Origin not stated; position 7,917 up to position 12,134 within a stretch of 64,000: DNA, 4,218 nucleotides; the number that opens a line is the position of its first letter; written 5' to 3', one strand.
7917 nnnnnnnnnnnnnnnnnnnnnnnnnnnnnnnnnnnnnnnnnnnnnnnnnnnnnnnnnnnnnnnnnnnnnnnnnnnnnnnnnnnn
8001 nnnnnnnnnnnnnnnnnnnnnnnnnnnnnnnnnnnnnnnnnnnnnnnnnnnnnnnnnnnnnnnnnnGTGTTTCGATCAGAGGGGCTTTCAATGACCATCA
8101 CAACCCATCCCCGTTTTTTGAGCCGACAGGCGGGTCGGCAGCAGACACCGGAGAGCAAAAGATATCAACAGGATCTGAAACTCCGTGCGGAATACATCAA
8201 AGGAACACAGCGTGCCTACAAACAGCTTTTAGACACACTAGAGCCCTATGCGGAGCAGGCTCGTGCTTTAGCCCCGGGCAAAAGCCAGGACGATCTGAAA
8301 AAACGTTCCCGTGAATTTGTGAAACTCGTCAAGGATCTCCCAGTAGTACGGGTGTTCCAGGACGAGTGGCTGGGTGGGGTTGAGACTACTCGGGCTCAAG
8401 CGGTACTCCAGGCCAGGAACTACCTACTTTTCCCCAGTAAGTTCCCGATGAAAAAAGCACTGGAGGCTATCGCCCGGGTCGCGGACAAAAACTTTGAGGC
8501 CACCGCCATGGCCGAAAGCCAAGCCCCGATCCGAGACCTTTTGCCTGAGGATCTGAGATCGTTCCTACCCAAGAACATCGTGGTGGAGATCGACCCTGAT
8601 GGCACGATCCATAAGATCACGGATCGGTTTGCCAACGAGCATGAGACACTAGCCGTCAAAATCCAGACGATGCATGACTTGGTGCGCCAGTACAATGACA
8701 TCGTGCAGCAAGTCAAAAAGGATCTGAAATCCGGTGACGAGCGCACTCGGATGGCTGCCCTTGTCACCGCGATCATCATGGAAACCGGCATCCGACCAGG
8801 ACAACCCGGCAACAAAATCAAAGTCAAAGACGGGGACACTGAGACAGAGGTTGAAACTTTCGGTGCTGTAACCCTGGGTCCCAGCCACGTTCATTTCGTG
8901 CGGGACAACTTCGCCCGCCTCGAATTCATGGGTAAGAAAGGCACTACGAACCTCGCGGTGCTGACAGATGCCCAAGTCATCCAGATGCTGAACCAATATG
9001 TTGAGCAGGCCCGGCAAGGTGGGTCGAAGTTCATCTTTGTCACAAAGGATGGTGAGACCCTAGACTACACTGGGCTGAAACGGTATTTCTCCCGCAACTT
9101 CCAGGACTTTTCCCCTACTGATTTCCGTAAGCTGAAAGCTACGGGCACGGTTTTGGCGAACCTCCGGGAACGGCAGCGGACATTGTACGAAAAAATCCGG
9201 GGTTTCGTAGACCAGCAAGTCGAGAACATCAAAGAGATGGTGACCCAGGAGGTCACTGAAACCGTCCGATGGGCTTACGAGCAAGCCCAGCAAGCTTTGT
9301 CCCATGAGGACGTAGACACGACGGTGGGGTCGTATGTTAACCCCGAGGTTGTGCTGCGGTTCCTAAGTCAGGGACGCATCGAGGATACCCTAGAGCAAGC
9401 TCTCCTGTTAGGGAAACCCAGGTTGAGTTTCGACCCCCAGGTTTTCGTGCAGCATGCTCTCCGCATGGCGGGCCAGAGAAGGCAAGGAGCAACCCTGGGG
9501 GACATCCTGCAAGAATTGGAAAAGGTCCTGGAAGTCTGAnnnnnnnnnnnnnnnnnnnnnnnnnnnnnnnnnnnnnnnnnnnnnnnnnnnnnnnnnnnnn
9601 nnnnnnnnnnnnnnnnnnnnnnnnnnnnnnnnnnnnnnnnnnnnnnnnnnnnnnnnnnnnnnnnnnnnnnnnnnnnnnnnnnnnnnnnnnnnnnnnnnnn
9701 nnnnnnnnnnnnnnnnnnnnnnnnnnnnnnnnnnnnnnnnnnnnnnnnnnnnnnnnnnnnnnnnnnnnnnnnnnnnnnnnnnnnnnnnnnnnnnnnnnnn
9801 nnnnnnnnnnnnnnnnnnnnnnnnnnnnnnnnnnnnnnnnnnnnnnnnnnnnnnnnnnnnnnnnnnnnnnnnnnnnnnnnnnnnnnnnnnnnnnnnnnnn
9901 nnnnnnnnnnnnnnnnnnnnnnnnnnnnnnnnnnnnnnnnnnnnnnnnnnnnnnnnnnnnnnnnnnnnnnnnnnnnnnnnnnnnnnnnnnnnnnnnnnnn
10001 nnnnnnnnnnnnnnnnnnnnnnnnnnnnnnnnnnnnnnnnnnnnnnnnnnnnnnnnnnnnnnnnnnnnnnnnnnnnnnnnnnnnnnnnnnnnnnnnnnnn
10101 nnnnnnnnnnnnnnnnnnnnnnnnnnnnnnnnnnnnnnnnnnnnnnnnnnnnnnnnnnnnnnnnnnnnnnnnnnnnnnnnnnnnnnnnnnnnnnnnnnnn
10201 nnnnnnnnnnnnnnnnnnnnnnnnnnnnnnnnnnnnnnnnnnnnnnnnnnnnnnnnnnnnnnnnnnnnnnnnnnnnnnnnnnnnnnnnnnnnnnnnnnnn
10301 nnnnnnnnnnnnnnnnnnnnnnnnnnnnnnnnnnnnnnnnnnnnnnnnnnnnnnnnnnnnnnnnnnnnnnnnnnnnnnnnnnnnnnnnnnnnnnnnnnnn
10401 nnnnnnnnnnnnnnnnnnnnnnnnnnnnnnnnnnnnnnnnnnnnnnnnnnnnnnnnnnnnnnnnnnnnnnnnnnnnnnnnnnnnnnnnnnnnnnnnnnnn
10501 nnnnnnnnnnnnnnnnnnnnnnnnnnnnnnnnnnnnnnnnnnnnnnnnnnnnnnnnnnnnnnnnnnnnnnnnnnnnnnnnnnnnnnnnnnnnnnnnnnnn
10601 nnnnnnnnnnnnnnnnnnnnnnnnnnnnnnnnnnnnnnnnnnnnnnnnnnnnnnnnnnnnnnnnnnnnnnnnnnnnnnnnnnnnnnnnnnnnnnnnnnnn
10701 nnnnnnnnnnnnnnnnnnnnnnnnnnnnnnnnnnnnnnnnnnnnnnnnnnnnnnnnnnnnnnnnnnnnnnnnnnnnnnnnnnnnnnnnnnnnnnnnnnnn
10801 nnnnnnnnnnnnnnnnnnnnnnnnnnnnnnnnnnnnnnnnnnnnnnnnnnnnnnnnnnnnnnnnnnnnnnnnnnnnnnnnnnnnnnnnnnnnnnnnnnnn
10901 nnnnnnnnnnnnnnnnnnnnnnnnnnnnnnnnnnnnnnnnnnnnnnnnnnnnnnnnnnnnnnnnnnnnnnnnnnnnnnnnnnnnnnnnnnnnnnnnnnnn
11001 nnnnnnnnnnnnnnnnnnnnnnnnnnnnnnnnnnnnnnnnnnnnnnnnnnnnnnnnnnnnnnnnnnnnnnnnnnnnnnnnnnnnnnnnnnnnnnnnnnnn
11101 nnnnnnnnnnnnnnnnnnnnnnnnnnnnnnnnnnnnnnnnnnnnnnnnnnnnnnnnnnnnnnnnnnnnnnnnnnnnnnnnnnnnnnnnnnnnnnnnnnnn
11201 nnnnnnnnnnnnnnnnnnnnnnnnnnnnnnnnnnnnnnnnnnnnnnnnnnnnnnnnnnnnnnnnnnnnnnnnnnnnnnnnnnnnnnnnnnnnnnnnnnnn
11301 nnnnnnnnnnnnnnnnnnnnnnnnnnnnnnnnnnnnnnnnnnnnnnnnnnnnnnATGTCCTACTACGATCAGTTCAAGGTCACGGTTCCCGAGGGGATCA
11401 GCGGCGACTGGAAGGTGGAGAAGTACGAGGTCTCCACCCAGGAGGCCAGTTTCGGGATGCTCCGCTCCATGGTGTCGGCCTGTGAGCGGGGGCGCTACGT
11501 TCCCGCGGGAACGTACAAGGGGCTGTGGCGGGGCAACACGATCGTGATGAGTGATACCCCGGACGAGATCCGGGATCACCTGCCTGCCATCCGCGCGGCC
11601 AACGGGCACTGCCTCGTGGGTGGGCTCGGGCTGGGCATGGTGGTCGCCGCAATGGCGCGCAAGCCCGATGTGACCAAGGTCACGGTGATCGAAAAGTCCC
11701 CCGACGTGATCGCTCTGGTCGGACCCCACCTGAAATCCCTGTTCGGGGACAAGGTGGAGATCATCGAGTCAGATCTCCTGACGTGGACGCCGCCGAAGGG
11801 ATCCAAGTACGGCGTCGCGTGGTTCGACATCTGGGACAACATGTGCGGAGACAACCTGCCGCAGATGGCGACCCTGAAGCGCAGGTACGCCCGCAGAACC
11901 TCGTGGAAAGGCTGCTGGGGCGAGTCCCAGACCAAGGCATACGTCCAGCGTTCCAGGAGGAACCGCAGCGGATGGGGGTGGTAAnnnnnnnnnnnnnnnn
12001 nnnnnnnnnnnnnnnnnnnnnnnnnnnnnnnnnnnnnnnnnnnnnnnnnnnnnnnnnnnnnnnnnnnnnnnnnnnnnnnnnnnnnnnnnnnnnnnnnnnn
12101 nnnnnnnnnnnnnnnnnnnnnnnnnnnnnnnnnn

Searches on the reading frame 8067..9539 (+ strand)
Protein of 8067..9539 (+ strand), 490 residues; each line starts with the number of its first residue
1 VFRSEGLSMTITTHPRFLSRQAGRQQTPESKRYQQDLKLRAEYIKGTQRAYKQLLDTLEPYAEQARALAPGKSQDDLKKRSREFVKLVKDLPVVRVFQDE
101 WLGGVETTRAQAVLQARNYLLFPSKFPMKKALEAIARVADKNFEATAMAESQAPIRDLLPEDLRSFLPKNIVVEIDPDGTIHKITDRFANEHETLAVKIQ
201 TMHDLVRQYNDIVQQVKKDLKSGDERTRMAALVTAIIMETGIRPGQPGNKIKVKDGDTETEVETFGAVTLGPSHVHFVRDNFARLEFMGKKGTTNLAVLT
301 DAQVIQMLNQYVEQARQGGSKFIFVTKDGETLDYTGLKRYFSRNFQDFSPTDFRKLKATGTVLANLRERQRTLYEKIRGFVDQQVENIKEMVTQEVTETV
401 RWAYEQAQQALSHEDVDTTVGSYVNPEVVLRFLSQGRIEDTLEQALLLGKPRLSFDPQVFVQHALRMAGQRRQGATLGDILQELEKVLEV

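Call 16: search_protein_families(library=pfam, max_evalue=0.01, proteins=[window:8067-9539:+])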
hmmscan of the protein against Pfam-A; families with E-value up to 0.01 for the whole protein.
window:8067-9539:+ (490 aa): 1 family
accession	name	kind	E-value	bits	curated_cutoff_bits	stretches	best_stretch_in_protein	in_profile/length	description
PF01028.25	Topoisom_I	-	2.8e-14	53.5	23.7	1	198-387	12-169/228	Eukaryotic DNA topoisomerase I, catalytic core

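Call 17: search_protein_families(library=phrogs, max_evalue=0.001, proteins=[window:8067-9539:+])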
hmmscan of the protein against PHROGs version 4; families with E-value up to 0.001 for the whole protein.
window:8067-9539:+ (490 aa): 0 families

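Call 59: find_encoding_contigs(protein=window:8067-9539:+, flank=10000, max_places=2)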
Protein window:8067-9539:+ (490 aa): no gene with exactly this product is on record in the collection.

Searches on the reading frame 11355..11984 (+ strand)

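Call 16: search_protein_families(library=pfam, max_evalue=0.01, proteins=[window:11355-11984:+])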
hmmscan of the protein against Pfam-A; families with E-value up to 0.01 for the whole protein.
window:11355-11984:+ (209 aa): 1 family
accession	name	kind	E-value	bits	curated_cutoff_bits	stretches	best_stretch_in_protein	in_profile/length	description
PF05185.22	PRMT5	-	0.0072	16.6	22.9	0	97-148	82-133/171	PRMT5 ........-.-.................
